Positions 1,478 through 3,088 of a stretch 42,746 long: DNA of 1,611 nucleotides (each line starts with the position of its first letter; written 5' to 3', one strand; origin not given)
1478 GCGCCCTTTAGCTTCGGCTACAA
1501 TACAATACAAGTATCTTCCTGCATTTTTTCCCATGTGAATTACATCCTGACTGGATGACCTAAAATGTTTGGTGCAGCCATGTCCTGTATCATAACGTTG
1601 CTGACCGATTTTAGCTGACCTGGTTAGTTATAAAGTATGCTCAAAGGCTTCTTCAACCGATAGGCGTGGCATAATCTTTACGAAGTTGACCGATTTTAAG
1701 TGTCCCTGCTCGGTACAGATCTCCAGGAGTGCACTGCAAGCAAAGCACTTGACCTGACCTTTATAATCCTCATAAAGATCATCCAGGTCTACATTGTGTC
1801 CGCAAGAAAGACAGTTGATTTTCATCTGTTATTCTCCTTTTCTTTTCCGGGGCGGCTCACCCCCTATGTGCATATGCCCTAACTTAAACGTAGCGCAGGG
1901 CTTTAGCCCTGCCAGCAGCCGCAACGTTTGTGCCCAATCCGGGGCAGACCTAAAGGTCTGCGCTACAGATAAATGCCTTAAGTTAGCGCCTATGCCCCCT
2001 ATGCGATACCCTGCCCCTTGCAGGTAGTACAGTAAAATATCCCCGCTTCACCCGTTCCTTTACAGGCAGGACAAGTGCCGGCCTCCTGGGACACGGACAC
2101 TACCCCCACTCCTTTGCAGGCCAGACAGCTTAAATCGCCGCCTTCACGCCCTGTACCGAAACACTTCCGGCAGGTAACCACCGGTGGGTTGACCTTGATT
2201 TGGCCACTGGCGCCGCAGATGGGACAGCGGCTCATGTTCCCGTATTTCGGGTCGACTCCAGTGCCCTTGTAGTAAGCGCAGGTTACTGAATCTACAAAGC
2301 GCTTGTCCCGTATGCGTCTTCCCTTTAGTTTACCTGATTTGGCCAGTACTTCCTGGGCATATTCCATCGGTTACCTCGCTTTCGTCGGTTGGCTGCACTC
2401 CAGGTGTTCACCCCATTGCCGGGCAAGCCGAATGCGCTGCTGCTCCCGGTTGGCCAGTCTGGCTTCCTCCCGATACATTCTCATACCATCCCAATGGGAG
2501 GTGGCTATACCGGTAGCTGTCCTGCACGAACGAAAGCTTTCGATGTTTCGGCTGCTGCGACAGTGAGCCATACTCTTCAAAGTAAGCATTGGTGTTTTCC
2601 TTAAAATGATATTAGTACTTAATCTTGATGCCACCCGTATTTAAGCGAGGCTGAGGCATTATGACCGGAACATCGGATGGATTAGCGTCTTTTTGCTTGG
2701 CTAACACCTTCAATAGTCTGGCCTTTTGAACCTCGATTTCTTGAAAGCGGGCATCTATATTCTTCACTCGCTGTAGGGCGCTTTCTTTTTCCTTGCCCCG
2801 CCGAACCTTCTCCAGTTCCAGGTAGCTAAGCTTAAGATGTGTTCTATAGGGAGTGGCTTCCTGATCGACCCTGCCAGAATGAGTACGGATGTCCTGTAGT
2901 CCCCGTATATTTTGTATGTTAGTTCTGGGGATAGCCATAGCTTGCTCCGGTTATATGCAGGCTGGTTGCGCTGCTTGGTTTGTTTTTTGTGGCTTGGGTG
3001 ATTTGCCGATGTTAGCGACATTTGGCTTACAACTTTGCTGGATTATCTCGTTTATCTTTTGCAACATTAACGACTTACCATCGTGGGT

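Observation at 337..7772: Non-canonical gas-vesicle gene cluster: gvpA, gvpN, three gvpF/L, gvpG and Hsp20, but no visible gvpJ/K/M, plus several unassigned accessory genes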

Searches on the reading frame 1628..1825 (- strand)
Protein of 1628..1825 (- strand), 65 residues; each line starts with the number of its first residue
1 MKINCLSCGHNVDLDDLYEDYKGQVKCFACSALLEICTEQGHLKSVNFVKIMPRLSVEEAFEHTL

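Call 3: search_protein_families(library=pfam, max_evalue=1, proteins=[window:1628-1825:-])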
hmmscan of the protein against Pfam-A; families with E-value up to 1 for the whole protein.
window:1628-1825:- (65 aa): 3 families
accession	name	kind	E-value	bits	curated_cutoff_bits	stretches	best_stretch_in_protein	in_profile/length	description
PF13717.11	Zn_ribbon_4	-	0.019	15.3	30.3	1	1-32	1-33/36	zinc-ribbon domain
PF13248.11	Zn_ribbon_3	-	0.032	14.2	27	0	2-16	2-16/26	zinc-ribbon domain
PF21344.3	Zn_ribbon_LysW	-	0.069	13.2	27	1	4-37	2-34/46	Alpha-aminoadipate carrier protein LysW-like, globular domain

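Call 9: search_protein_families(library=ncbifam, max_evalue=1, proteins=[window:1628-1825:-])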
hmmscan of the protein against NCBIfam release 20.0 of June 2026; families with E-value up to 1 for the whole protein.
window:1628-1825:- (65 aa): 2 families
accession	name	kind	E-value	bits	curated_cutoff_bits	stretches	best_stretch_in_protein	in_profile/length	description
NF003089.1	PRK04016.1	equivalog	0.059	13.5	79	1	3-26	4-25/61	DNA-directed RNA polymerase subunit N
NF041070.1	carrier_LysW_Arch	domain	0.11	12.5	75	1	1-45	1-47/57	alpha-aminoadipate/glutamate carrier protein LysW/ArgW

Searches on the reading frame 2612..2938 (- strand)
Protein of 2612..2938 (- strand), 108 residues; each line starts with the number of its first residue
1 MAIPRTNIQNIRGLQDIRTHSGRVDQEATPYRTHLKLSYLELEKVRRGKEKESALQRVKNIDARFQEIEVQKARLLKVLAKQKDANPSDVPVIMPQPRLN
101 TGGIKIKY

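Call 3: search_protein_families(library=pfam, max_evalue=1, proteins=[window:2612-2938:-])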
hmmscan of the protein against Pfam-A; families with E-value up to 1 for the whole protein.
window:2612-2938:- (108 aa): 0 families

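Call 9: search_protein_families(library=ncbifam, max_evalue=1, proteins=[window:2612-2938:-])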
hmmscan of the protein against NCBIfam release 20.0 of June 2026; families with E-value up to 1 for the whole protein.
window:2612-2938:- (108 aa): 0 families

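Call 28: find_homologous_proteins(query=A1, max_evalue=0.001)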
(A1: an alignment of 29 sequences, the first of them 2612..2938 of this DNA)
Query A1 (29 sequences) (108 aa, profile of the alignment): 1613 proteins with E <= 0.001 among 4474 candidates; the best 120 are listed.
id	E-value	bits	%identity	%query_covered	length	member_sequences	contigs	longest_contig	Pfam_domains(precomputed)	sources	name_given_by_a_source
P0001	5.5e-43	164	53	100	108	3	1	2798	-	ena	-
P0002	8.0e-42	160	54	91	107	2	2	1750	-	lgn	-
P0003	2.2e-41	158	52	100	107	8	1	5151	-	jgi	-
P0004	2.6e-41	158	51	100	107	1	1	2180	-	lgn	-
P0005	3.3e-41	158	59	93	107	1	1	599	-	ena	-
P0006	3.7e-41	158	55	100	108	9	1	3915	-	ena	-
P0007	4.0e-41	158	56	91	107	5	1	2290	-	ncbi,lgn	-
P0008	8.6e-41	157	59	91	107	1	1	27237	-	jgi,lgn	-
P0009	1.1e-40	156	56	100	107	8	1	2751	-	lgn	-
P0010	1.3e-40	156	50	100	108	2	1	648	-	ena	-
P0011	2.0e-40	155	52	100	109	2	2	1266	-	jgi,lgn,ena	-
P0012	2.9e-40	155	51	100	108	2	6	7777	-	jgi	-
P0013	2.9e-40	155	60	83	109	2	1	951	-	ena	-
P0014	3.3e-40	155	51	100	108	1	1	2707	-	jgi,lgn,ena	-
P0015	3.6e-40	155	60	83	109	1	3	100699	-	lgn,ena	-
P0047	1.1e-38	150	54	93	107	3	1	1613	-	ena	-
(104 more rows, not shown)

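Call 74: predict_structure(alignment_id=A6)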
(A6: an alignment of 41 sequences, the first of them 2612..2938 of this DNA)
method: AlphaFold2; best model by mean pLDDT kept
length: 108 residues; sequences in the alignment: 41
mean_pLDDT: 73.9   pTM: 0.38
mean pLDDT of the five models: 73.9, 73.6, 72.9, 72.6, 72.2
residues with pLDDT >= 90: 42; 70-90: 11; 50-70: 46; < 50: 9
segments of 3 or more residues with pLDDT < 50: 1-8
pLDDT, mean of each block of 10 residues (from residue 1): 46 53 55 88 96 96 97 91 63 63 64
secondary structure, 60 per line:
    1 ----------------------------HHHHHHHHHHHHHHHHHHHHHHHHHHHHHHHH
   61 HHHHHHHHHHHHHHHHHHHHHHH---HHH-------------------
elements in order: H29-83
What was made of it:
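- hyp108 is predicted as a single helix (call 74).
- Tried and rejected: AlphaFold of hyp108 gave a single helix (call 74).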
